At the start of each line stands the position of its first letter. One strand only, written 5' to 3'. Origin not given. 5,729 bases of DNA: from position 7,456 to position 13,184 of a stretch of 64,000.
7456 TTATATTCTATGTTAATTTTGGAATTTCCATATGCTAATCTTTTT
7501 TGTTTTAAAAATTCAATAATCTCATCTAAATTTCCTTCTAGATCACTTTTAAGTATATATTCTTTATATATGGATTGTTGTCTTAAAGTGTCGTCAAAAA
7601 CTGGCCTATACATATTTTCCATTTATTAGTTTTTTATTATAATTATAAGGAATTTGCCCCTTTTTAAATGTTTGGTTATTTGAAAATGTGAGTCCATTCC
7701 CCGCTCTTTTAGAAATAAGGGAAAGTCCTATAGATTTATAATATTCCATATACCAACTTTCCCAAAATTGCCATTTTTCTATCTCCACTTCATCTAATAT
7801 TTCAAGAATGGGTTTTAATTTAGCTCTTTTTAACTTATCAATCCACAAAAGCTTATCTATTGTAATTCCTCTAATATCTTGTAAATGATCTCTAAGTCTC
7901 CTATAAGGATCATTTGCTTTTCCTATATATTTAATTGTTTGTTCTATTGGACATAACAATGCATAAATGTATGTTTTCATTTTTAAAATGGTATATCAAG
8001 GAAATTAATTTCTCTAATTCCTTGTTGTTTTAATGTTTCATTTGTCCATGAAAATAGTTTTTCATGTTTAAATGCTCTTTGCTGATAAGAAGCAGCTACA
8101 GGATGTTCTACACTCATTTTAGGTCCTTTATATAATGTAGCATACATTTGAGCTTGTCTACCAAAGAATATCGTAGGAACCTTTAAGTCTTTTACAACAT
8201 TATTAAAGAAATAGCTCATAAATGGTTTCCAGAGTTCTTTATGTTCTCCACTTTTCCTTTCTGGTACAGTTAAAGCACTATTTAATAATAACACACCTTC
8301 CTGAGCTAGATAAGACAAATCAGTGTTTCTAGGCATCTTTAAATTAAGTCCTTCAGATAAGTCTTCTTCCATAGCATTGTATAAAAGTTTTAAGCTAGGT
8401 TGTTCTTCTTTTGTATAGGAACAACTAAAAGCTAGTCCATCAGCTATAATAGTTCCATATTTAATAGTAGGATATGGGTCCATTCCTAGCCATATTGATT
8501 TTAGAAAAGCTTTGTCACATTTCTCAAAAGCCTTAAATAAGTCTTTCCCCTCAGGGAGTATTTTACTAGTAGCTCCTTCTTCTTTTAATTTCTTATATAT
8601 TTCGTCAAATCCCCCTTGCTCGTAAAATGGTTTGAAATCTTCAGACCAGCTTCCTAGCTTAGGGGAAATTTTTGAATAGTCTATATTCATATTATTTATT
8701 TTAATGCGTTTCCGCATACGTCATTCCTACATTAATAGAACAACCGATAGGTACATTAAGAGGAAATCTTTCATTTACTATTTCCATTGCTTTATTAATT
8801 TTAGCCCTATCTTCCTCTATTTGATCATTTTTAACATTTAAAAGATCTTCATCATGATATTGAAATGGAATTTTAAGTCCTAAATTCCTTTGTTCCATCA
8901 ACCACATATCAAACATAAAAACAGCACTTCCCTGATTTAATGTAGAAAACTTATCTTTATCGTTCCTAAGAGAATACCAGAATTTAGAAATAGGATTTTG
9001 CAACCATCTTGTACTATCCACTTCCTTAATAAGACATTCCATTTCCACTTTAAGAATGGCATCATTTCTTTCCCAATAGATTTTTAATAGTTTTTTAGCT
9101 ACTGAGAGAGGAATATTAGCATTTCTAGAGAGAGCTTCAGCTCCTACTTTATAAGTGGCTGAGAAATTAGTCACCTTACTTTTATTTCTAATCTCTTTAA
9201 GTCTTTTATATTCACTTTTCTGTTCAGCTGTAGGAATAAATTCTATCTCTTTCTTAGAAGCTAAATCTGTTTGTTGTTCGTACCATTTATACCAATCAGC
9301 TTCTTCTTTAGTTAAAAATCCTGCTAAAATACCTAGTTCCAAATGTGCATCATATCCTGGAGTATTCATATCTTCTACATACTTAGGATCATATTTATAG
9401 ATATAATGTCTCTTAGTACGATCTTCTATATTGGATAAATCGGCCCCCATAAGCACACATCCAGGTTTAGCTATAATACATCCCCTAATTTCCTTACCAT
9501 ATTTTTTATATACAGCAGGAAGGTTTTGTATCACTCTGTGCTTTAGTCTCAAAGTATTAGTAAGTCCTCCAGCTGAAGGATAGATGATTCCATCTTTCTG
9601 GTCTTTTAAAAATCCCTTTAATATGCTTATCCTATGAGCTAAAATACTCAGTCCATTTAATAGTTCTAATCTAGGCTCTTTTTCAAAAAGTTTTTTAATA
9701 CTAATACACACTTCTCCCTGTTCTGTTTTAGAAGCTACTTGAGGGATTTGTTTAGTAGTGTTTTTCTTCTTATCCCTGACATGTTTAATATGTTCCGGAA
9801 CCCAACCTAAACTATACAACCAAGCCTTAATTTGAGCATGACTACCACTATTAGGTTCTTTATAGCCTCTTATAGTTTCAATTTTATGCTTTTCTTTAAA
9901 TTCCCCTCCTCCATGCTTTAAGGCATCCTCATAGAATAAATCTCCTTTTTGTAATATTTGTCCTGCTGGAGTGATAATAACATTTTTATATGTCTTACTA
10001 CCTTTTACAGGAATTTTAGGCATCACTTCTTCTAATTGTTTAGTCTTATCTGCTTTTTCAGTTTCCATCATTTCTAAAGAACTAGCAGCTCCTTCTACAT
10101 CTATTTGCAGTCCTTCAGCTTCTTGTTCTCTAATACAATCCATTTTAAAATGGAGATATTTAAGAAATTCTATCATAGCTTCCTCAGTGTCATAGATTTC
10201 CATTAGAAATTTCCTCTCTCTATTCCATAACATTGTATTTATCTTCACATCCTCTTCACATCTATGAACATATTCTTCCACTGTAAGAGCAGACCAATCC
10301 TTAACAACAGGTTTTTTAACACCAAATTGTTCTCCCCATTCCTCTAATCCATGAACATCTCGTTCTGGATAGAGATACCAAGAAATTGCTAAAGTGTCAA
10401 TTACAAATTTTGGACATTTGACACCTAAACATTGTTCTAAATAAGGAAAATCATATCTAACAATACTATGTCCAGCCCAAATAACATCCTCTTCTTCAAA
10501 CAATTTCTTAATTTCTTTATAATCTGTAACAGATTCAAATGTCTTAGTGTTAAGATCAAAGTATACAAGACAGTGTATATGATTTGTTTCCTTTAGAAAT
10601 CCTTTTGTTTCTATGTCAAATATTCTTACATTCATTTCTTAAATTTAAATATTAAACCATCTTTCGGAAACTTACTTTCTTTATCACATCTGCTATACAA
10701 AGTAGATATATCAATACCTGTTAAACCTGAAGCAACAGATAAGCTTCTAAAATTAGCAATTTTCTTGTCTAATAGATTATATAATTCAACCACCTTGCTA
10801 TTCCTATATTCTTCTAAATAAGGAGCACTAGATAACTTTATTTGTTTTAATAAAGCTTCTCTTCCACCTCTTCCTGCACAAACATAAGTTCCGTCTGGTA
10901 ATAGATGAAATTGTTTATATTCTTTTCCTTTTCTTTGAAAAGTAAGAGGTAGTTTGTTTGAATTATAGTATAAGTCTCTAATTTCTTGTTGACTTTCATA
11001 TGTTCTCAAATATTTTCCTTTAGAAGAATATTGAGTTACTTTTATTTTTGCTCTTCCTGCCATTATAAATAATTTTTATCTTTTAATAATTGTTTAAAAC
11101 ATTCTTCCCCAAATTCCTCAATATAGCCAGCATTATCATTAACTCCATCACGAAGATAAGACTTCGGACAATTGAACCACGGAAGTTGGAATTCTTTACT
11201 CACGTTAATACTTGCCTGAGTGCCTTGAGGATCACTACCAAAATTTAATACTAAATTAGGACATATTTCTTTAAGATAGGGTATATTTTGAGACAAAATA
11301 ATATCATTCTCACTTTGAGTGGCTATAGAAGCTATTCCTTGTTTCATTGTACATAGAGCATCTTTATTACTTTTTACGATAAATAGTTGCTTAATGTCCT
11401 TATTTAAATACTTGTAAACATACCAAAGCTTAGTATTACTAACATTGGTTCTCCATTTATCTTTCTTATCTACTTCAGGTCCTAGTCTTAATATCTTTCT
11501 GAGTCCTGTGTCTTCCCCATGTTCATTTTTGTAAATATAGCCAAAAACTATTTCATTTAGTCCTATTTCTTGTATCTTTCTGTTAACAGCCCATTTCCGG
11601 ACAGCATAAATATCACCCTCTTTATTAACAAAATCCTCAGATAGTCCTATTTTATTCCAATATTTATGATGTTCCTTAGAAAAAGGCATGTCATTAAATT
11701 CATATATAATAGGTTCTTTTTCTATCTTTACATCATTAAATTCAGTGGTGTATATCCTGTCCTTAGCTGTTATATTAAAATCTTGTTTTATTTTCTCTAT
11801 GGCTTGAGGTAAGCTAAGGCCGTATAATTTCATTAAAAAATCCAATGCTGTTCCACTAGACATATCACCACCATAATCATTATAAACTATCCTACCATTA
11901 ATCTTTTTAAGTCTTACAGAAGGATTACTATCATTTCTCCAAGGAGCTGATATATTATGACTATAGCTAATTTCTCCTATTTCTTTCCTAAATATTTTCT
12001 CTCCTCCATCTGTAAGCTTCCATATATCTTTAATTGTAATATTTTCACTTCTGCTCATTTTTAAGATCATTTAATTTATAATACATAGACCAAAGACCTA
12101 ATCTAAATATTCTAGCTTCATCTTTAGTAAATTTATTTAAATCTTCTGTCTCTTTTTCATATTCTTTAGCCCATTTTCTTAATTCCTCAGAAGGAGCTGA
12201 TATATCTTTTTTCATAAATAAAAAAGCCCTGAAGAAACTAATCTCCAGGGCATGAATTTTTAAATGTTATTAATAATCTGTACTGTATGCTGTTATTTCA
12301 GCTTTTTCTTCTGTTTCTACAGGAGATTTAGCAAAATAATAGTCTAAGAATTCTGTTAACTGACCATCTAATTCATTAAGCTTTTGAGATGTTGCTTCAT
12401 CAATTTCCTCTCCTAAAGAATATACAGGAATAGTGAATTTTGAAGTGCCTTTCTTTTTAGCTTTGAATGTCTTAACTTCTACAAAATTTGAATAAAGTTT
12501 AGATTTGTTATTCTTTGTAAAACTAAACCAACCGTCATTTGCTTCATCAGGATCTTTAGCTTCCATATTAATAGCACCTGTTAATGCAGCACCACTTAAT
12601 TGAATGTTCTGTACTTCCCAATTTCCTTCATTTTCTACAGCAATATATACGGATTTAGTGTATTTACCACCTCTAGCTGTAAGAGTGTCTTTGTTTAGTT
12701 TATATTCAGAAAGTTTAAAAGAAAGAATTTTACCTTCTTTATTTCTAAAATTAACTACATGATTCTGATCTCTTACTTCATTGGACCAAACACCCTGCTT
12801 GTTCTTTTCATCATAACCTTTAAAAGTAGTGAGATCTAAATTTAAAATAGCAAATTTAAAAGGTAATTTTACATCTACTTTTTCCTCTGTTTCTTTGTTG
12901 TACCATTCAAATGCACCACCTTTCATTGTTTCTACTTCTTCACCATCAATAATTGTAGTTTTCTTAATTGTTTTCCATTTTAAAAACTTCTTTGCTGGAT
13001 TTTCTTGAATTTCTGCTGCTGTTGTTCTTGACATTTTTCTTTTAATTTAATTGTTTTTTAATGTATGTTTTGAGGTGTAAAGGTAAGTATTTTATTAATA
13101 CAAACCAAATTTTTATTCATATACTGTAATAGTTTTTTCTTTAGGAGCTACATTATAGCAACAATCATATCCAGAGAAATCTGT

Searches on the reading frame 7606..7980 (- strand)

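Call 66: search_protein_families(library=phrogs, proteins=[window:7606-7980:-], max_evalue=0.001)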
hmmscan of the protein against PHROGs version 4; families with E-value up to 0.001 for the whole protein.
window:7606-7980:- (124 aa): 1 family
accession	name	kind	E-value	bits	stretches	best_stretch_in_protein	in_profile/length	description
phrog_5123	-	DNA, RNA and nucleotide metabolism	0.00032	21.6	1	4-96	3-94/152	homing endonuclease with GIY-YIG motif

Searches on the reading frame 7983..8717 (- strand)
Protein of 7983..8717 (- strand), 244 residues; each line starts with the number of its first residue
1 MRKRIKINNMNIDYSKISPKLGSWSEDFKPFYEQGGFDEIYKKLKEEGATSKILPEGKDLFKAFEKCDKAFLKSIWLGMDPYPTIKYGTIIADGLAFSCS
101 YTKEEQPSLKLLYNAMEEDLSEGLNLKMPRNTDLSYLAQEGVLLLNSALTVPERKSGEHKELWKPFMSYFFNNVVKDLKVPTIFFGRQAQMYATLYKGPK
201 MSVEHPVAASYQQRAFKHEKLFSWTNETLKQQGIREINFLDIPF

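Call 66: search_protein_families(library=phrogs, proteins=[window:7983-8717:-], max_evalue=0.001)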
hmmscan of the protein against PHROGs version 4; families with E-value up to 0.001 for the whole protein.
window:7983-8717:- (244 aa): 1 family
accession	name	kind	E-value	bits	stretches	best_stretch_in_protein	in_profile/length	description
phrog_12143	-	unknown function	2.5e-27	96.8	1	23-238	9-226/227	-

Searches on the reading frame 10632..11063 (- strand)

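Call 67: search_protein_families(library=phrogs, proteins=[window:10632-11063:-], max_evalue=0.001)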
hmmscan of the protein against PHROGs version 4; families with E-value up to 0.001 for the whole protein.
window:10632-11063:- (143 aa): 1 family
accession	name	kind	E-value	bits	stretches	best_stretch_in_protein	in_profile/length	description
phrog_36279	-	unknown function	1.7e-14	54.9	1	3-140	2-146/152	-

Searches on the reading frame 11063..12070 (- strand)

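Call 18: search_protein_families(library=pfam, proteins=[window:11063-12070:-], max_evalue=0.001)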
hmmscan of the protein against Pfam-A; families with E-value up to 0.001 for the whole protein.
window:11063-12070:- (335 aa): 0 families

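Call 67: search_protein_families(library=phrogs, proteins=[window:11063-12070:-], max_evalue=0.001)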
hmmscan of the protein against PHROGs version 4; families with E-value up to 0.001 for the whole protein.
window:11063-12070:- (335 aa): 2 families
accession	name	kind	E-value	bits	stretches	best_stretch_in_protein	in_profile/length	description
phrog_12622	-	DNA, RNA and nucleotide metabolism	4e-19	69.9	1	24-312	38-341/415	DNA primase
phrog_6444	-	DNA, RNA and nucleotide metabolism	0.00027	20.9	0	42-108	40-103/577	DNA primase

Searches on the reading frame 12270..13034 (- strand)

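Call 67: search_protein_families(library=phrogs, proteins=[window:12270-13034:-], max_evalue=0.001)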
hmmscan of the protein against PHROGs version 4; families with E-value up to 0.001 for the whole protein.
window:12270-13034:- (254 aa): 1 family
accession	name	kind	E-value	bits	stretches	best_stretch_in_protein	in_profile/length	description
phrog_6706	-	unknown function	2.4e-21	77.8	1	40-232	24-195/225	-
